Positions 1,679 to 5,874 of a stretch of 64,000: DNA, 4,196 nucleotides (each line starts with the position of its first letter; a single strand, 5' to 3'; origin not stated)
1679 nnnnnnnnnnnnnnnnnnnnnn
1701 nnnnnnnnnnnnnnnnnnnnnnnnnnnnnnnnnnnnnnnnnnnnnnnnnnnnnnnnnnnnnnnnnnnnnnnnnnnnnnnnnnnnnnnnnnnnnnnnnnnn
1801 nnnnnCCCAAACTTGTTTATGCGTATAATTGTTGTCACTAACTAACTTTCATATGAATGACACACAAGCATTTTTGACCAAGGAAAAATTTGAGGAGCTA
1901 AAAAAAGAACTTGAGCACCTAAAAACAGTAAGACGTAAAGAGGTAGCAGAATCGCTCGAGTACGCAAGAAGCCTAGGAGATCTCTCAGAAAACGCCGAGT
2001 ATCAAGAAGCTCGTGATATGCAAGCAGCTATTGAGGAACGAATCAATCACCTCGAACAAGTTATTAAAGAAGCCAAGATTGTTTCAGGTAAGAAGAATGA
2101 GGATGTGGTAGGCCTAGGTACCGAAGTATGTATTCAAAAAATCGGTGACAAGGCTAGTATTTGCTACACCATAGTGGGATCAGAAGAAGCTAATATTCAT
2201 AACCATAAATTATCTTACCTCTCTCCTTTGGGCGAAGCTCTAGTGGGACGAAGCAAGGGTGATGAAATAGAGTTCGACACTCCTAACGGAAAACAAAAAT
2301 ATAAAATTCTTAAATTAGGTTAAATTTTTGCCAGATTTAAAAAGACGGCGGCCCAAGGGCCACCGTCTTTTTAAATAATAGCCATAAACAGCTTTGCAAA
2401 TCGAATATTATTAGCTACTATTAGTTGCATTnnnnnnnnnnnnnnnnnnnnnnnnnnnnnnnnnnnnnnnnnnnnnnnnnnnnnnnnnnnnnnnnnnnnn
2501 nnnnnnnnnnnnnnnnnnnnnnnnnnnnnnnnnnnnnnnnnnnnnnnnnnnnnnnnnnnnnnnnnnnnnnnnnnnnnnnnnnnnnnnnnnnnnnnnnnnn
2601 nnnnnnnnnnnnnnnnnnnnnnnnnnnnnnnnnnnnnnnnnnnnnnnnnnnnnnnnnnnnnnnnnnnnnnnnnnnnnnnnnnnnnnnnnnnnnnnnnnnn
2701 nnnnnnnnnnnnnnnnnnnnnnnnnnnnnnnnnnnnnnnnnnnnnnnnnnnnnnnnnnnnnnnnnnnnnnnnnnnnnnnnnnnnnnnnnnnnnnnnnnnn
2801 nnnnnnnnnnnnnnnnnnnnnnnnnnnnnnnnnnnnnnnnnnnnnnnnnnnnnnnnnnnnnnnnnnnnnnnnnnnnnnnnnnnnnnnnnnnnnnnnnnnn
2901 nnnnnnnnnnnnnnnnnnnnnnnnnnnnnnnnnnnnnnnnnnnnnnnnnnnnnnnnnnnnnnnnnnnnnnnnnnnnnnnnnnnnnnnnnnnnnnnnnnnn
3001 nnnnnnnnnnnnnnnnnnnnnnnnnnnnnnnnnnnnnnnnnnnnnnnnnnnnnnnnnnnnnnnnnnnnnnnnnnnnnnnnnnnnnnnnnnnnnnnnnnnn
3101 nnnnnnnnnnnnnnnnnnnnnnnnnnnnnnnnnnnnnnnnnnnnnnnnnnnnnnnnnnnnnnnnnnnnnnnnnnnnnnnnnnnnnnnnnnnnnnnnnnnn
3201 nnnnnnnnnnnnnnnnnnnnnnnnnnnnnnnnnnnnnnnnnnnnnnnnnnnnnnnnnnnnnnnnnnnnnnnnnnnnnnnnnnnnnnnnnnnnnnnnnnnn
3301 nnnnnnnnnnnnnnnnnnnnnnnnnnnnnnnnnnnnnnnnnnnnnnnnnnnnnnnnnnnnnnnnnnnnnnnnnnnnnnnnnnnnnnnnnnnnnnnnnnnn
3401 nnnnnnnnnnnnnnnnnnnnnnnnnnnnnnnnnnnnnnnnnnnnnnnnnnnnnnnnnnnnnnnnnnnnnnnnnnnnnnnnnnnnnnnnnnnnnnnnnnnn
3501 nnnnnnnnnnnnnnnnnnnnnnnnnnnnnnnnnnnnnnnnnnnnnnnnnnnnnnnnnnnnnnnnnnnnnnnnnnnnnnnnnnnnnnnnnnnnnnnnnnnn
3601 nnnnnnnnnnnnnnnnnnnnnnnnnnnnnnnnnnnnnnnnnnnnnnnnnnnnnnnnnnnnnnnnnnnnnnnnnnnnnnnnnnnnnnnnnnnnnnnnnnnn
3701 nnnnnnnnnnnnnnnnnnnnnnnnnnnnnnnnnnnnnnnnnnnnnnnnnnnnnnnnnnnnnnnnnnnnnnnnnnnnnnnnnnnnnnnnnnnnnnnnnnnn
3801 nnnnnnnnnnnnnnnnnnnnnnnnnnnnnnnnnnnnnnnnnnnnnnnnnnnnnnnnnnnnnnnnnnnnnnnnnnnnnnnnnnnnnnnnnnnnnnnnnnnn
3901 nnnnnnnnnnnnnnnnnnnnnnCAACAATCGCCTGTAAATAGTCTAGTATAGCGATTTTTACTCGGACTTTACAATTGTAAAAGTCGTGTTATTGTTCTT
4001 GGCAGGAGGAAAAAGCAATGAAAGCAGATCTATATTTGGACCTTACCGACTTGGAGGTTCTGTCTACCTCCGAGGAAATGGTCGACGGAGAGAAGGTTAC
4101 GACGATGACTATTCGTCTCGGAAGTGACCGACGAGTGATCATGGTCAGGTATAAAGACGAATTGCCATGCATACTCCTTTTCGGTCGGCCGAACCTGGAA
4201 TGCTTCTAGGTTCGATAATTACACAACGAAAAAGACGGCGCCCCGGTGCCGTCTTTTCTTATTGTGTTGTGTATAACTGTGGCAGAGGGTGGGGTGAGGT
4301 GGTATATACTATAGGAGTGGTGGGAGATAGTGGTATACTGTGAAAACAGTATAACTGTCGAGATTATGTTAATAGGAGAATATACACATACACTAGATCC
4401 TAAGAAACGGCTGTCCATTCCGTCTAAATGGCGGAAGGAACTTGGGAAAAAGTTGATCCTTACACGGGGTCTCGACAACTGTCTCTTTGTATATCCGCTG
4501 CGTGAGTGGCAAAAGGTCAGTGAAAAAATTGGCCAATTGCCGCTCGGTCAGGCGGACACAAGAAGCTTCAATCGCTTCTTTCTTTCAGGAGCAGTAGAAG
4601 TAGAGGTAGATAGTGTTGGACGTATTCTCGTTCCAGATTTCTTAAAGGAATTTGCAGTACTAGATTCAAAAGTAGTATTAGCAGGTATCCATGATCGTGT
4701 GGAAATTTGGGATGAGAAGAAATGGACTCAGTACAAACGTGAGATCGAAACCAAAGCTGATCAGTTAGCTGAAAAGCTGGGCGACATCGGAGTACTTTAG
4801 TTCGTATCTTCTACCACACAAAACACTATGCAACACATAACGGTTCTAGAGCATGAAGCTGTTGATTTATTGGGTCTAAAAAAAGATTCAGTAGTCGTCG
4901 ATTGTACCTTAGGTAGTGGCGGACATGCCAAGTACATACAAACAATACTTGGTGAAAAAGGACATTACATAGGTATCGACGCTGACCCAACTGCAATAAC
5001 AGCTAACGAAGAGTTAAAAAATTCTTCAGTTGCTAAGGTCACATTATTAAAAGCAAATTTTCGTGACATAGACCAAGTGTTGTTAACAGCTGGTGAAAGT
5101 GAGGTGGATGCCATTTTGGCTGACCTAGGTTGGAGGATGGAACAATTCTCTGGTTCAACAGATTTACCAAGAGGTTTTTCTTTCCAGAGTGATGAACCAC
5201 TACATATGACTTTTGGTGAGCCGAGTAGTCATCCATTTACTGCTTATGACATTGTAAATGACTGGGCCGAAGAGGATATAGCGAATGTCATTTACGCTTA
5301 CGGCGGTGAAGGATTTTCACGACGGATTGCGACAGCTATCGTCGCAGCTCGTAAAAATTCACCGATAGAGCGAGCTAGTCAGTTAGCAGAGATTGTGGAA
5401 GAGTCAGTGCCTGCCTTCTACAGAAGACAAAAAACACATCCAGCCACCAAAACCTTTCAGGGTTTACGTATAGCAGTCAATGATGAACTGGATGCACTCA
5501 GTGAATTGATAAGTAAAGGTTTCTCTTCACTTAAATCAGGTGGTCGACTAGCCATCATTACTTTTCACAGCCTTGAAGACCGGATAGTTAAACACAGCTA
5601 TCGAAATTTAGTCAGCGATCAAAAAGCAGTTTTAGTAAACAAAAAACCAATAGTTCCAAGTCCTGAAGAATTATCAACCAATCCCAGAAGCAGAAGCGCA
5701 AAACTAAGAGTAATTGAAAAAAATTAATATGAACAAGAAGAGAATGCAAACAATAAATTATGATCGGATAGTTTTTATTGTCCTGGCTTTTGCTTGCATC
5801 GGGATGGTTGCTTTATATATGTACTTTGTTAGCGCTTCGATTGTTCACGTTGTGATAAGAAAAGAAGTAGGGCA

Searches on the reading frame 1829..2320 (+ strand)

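Call 64: search_protein_families(library=pfam, proteins=[window:1829-2320:+], max_evalue=0.00001)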
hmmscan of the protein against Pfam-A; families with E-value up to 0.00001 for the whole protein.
window:1829-2320:+ (164 aa): 2 families
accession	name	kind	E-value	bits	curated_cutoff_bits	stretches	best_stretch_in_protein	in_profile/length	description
PF03449.20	GreA_GreB_N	-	1.7e-25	89.5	24.5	1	15-84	2-71/71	Transcription elongation factor, N-terminal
PF01272.25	GreA_GreB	-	1.6e-23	82.9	26.9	1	90-162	2-74/77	Transcription elongation factor, GreA/GreB, C-term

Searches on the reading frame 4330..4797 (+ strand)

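Call 64: search_protein_families(library=pfam, proteins=[window:4330-4797:+], max_evalue=0.00001)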
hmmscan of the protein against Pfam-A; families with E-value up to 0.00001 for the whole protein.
window:4330-4797:+ (156 aa): 1 family
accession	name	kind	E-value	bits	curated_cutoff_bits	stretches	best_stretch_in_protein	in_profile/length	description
PF02381.23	MraZ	-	3.1e-35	120.4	23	2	13-82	1-71/72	MraZ protein, putative antitoxin-like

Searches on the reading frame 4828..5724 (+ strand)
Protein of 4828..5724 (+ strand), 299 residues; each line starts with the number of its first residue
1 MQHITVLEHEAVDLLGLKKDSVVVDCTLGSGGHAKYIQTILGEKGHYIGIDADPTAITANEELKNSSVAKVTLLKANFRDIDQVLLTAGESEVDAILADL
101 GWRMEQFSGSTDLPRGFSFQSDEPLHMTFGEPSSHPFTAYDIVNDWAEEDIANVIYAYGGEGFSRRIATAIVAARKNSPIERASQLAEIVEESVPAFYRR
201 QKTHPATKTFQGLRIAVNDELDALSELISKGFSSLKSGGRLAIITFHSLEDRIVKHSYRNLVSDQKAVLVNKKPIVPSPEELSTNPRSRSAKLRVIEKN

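Call 64: search_protein_families(library=pfam, proteins=[window:4828-5724:+], max_evalue=0.00001)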
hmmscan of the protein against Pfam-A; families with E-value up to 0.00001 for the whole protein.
window:4828-5724:+ (299 aa): 2 families
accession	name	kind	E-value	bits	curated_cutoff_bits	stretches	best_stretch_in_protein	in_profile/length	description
PF01795.25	Methyltransf_5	-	2.6e-94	316.6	27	1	2-298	3-308/309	MraW methylase family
PF13847.12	Methyltransf_31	-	2.4e-06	27.8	27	0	18-98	2-80/145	Methyltransferase domain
